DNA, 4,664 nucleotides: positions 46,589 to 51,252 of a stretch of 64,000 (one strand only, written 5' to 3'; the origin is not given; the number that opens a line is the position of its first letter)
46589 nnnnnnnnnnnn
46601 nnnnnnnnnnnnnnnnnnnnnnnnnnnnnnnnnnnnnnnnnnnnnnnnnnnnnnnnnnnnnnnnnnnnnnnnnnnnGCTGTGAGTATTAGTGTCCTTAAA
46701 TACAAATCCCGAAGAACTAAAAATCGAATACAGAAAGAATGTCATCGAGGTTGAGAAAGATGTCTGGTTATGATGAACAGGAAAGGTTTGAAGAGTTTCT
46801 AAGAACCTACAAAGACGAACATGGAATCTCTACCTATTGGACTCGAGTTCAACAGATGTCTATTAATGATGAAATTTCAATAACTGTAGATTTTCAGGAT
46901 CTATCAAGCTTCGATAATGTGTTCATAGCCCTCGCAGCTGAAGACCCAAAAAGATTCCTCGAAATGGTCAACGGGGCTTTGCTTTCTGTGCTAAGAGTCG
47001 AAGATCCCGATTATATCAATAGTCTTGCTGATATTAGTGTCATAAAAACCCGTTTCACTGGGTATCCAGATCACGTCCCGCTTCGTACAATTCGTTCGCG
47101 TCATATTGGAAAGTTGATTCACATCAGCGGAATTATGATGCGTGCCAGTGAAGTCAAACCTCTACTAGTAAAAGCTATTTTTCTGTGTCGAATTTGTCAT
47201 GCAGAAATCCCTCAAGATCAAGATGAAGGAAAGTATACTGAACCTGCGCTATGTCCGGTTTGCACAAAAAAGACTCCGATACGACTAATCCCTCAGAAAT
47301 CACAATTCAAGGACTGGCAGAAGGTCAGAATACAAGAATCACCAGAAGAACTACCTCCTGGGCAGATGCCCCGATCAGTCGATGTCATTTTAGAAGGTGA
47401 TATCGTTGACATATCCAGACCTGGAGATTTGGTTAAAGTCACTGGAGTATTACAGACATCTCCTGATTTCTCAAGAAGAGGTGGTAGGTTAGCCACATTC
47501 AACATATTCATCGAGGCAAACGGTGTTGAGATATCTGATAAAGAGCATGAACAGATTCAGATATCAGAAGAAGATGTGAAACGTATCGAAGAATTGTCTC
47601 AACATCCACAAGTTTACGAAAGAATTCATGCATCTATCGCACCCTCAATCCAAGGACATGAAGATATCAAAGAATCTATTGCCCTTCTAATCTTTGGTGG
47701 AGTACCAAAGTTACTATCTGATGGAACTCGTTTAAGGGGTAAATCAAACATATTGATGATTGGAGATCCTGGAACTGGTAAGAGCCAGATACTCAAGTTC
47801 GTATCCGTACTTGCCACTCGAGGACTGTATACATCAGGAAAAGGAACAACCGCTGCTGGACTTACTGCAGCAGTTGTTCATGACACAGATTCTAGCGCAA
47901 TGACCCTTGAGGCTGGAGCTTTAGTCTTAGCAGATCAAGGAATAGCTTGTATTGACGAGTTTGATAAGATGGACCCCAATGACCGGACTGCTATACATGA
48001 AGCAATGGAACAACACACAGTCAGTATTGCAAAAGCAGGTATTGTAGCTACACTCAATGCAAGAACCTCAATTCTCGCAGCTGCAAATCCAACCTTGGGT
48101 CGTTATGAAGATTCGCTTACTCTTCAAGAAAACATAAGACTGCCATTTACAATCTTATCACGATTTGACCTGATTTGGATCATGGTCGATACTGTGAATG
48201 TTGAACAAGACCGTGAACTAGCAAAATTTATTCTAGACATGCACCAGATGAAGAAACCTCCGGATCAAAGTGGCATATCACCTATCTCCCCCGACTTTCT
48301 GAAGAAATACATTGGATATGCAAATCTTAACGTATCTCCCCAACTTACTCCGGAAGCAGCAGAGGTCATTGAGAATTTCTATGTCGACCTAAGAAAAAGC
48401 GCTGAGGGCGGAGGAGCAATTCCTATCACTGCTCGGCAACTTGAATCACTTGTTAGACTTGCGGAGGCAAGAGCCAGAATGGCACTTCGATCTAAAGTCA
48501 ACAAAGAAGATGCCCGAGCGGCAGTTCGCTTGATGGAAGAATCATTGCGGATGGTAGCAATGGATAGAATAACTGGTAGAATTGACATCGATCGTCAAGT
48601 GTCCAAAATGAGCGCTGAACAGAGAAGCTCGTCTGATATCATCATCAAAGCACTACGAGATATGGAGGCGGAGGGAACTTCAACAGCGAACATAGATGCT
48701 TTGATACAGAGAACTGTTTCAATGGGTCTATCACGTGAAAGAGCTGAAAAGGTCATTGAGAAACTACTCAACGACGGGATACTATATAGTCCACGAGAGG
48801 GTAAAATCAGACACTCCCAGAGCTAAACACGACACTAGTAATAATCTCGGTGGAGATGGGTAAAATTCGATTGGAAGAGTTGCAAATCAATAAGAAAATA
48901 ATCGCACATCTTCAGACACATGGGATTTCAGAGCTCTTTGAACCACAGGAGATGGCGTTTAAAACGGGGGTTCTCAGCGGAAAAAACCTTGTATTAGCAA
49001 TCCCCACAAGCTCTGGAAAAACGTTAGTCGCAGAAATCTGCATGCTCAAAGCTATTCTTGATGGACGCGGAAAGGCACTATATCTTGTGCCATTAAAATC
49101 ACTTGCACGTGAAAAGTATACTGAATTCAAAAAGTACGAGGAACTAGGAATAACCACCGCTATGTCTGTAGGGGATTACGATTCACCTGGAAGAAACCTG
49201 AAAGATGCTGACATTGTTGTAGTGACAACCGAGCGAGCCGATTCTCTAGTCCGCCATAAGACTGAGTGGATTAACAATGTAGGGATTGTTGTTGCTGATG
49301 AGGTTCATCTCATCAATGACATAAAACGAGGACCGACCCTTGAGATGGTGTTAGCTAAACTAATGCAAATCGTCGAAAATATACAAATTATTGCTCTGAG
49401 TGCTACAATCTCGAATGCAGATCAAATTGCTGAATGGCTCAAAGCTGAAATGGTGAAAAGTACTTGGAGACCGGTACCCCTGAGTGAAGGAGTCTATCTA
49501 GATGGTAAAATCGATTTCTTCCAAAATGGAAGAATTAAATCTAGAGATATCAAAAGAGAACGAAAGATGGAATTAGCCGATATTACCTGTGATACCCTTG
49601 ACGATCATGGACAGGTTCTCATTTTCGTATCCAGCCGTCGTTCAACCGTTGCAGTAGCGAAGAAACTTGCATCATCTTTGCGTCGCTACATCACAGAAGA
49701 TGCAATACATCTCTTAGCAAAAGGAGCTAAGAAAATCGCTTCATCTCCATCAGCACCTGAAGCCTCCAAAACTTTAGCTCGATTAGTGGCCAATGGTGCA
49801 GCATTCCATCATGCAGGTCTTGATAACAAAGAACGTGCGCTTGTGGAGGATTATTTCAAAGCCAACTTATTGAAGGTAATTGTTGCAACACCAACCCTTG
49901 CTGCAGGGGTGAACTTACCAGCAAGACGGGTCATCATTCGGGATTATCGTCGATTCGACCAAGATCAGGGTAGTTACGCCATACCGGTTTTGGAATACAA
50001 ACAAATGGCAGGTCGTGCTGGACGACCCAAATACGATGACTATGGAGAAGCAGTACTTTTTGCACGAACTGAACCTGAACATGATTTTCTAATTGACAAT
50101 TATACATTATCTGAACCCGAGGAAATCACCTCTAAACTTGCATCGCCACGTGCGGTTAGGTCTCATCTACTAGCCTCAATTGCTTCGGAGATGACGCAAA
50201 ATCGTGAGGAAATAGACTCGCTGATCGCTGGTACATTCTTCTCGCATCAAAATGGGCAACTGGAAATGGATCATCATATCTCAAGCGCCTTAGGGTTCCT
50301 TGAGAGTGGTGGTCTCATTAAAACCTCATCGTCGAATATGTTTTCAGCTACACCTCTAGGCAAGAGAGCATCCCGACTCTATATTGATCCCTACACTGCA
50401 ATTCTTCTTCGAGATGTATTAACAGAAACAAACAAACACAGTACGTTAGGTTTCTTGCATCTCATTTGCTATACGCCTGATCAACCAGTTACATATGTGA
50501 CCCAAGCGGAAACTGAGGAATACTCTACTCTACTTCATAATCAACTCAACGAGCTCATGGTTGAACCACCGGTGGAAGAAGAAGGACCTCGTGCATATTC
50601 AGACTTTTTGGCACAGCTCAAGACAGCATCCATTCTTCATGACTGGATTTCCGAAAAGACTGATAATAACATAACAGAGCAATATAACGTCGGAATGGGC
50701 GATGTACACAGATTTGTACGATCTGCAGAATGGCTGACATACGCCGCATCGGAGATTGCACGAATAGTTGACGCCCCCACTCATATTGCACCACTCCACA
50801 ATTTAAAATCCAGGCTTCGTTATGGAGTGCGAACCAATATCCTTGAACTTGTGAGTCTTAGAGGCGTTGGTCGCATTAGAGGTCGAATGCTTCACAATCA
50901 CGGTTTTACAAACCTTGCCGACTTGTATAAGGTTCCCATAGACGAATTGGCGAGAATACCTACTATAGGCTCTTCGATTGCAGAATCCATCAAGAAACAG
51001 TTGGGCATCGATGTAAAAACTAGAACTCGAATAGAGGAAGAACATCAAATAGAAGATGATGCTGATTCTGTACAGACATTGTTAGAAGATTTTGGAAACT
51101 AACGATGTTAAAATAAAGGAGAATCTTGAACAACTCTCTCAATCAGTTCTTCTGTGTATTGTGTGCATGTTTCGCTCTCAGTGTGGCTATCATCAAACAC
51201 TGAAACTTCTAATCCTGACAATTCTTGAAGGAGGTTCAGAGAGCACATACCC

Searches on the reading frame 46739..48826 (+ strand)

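Call 87: search_protein_families(library=pfam, proteins=[window:46739-48826:+], max_evalue=0.001)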
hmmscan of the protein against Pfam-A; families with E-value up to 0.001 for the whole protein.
window:46739-48826:+ (695 aa): 7 families
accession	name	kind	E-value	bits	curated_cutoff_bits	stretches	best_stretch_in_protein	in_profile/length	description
PF00493.29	MCM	-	2.6e-97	324.8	23.3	1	279-502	1-224/224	MCM P-loop domain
PF17207.9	MCM_OB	-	4.1e-39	133.6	24.8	1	115-241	2-125/126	MCM OB domain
PF17855.7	MCM_lid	-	5e-28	97.9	27.4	1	519-603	1-87/87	MCM AAA-lid domain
PF14551.11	MCM_N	-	1.2e-13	51.7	24.9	1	14-101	1-91/95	MCM N-terminal domain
PF01078.27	Mg_chelatase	-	1.1e-09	38.4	20.3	1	389-453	96-160/207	Magnesium chelatase, subunit ChlI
PF07728.20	AAA_5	-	5.7e-06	26.8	22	1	337-453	1-125/139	AAA domain (dynein-related subfamily)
PF07726.17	AAA_3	-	0.00012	22.4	27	1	338-452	2-113/131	ATPase family associated with various cellular activities (AAA)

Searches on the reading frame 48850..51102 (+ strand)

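Call 87: search_protein_families(library=pfam, proteins=[window:48850-51102:+], max_evalue=0.001)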
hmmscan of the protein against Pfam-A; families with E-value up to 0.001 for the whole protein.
window:48850-51102:+ (750 aa): 8 families
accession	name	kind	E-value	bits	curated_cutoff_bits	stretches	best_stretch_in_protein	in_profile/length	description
PF21280.2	Helicase_dom4_arc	-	2.1e-33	115.3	27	1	533-659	1-125/125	Archaeal helicase, domain 4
PF00270.35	DEAD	-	4.3e-32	111.6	26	1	33-191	4-165/167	DEAD/DEAH box helicase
PF00271.37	Helicase_C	-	1.1e-10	42.2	23.5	1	314-393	39-109/110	Helicase conserved C-terminal domain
PF04851.21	ResIII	-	3e-10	40.7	22.5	1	42-188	21-163/164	Type III restriction enzyme, res subunit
PF20470.4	HTH_61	-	1.1e-06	29.4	24.3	1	423-491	23-92/92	Helix-turn-helix domain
PF22527.2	DEXQc_Suv3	-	1.2e-06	28.6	27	1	52-168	21-118/154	DEXQ-box helicase domain of Suv3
PF14520.12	HHH_5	-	1.4e-06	29.2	27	1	665-718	2-55/57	Helix-hairpin-helix domain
PF12826.13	HHH_2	-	5.4e-05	23.7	27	1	669-716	7-53/64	Helix-hairpin-helix motif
